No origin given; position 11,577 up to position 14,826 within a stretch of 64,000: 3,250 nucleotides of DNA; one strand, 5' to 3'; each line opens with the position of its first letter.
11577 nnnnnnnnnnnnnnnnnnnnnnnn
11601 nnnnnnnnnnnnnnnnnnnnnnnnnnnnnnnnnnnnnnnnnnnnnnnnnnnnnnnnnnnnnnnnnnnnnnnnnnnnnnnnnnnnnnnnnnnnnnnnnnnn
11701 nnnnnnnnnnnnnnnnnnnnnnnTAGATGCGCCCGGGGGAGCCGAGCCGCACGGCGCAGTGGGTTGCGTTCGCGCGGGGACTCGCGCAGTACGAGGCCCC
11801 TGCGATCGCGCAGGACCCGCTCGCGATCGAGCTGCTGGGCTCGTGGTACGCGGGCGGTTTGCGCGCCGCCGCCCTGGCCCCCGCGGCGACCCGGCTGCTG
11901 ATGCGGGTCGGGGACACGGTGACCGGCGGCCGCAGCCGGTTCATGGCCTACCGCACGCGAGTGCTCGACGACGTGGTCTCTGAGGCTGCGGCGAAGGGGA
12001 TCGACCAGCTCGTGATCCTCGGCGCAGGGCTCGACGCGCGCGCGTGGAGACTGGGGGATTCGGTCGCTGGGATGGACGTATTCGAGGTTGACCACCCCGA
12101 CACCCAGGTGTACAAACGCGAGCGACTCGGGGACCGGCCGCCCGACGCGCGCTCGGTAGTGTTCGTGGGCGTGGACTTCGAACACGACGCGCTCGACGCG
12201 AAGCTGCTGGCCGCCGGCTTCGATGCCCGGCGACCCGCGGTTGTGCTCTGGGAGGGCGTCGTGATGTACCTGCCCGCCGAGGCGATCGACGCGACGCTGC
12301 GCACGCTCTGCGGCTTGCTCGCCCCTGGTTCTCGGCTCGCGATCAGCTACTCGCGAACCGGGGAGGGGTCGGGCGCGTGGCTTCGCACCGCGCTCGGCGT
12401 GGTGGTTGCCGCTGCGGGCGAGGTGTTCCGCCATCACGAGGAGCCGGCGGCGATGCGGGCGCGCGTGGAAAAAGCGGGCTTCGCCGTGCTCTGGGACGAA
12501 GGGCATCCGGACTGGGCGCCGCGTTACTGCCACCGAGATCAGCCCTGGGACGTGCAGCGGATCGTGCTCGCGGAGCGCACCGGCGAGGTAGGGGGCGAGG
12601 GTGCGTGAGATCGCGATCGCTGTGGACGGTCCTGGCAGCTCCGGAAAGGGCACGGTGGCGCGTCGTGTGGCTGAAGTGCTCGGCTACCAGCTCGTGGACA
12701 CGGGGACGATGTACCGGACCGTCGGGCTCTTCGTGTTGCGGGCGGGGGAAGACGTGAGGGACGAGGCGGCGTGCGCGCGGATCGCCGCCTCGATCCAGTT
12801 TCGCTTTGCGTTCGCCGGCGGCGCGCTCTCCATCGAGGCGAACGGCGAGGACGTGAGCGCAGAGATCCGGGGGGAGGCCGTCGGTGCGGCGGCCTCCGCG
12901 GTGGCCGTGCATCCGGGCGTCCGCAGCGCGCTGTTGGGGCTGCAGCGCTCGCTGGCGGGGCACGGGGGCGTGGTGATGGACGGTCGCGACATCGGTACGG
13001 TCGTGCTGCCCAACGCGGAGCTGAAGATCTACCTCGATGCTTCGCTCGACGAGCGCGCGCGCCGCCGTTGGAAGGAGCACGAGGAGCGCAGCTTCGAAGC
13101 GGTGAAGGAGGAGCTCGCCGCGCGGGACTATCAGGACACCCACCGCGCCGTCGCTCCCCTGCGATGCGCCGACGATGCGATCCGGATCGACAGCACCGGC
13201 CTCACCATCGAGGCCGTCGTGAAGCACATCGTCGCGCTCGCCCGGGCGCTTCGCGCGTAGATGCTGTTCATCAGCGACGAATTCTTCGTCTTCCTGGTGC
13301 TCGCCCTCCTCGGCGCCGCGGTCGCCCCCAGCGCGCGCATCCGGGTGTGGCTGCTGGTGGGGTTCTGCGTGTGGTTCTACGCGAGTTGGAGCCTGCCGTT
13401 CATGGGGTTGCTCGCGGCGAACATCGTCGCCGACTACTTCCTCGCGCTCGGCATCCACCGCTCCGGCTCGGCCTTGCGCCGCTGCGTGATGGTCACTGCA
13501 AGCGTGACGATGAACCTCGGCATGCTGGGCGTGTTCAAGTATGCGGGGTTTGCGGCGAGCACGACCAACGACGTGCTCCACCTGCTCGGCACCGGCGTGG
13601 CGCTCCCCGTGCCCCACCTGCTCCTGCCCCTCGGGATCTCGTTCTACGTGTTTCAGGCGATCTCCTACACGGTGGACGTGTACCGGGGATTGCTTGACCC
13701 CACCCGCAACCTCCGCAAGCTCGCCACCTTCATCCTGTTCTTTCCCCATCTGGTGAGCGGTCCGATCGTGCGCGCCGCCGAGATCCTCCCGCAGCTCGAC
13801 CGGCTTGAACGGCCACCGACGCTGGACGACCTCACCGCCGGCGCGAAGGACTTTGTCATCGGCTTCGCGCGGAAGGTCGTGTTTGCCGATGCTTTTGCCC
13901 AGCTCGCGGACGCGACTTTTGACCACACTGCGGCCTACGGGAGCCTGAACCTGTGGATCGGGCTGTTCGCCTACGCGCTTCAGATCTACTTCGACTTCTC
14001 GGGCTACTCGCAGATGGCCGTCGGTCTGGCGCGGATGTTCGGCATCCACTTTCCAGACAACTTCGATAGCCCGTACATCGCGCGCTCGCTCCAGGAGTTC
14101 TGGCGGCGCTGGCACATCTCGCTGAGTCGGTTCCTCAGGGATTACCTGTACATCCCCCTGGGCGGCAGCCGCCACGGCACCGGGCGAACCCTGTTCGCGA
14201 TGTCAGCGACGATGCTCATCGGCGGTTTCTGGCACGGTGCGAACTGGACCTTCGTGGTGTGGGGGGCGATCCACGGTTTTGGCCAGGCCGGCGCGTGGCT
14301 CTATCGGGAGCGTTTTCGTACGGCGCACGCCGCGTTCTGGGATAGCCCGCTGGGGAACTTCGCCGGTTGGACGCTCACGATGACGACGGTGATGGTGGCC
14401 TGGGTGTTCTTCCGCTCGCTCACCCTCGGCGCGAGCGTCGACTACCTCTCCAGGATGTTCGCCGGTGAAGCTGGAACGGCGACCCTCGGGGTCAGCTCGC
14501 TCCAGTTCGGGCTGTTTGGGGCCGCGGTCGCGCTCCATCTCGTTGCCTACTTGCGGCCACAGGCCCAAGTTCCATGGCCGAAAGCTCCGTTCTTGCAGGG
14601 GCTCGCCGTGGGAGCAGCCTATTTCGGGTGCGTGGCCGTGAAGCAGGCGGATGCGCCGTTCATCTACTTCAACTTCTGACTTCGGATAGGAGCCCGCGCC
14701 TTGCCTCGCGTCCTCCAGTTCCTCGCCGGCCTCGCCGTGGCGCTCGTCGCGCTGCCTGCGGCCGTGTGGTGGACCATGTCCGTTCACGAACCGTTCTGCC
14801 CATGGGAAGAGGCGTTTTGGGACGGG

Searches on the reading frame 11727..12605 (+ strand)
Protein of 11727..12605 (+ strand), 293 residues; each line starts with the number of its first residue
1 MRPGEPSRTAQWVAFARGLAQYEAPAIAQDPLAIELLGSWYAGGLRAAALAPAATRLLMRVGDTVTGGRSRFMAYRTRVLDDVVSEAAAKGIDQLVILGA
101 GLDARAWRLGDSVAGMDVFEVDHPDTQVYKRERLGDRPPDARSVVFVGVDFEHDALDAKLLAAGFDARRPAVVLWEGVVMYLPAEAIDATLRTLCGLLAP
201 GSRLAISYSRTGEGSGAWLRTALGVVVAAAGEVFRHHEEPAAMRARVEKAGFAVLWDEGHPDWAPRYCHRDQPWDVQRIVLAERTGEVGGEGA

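Call 38: search_protein_families(library=pfam, proteins=[window:11727-12605:+], max_evalue=0.0001)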
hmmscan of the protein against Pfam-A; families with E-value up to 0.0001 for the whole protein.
window:11727-12605:+ (293 aa): 1 family
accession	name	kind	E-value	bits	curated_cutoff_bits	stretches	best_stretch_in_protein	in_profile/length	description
PF04072.20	LCM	-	8e-46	156.7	22.3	1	11-194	2-186/187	Leucine carboxyl methyltransferase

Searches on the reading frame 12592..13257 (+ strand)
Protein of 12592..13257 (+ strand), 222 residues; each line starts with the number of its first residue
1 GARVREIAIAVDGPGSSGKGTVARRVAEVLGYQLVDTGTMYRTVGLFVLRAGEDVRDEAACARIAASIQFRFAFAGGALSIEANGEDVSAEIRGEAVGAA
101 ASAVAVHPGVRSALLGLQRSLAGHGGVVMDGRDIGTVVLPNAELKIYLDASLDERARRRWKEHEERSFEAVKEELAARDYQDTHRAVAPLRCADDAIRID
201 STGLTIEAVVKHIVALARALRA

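Call 38: search_protein_families(library=pfam, proteins=[window:12592-13257:+], max_evalue=0.0001)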
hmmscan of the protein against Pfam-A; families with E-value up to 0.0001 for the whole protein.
window:12592-13257:+ (222 aa): 4 families
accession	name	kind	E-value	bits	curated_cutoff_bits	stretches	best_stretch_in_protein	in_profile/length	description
PF02224.24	Cytidylate_kin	-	9.1e-69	231.8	26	1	9-217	1-209/211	Cytidylate kinase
PF13189.12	Cytidylate_kin2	-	2.7e-09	37.9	28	1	9-181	2-149/176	Cytidylate kinase-like family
PF13207.12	AAA_17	-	7.1e-05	23.5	27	0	14-42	3-31/136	AAA domain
PF01202.28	SKI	-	8.1e-05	23.2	22.1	0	17-38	3-24/159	Shikimate kinase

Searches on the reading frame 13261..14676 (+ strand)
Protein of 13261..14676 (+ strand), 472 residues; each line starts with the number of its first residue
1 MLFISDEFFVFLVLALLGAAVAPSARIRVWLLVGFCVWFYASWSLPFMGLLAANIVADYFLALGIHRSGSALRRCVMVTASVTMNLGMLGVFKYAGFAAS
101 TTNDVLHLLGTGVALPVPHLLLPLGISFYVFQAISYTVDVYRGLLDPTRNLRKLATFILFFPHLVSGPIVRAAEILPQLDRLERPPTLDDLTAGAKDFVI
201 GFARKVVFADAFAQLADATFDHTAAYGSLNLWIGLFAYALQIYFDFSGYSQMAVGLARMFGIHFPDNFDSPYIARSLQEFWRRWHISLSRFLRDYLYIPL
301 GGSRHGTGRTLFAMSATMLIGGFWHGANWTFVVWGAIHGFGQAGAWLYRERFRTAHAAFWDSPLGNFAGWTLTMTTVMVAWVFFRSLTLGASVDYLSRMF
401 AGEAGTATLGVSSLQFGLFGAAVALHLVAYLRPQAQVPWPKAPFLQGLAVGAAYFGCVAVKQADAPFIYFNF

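Call 38: search_protein_families(library=pfam, proteins=[window:13261-14676:+], max_evalue=0.0001)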
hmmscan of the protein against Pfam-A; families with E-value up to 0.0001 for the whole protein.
window:13261-14676:+ (472 aa): 1 family
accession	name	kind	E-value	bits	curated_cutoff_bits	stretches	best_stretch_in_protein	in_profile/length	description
PF03062.24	MBOAT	-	7.4e-29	101.5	27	1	153-375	83-326/337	MBOAT, membrane-bound O-acyltransferase family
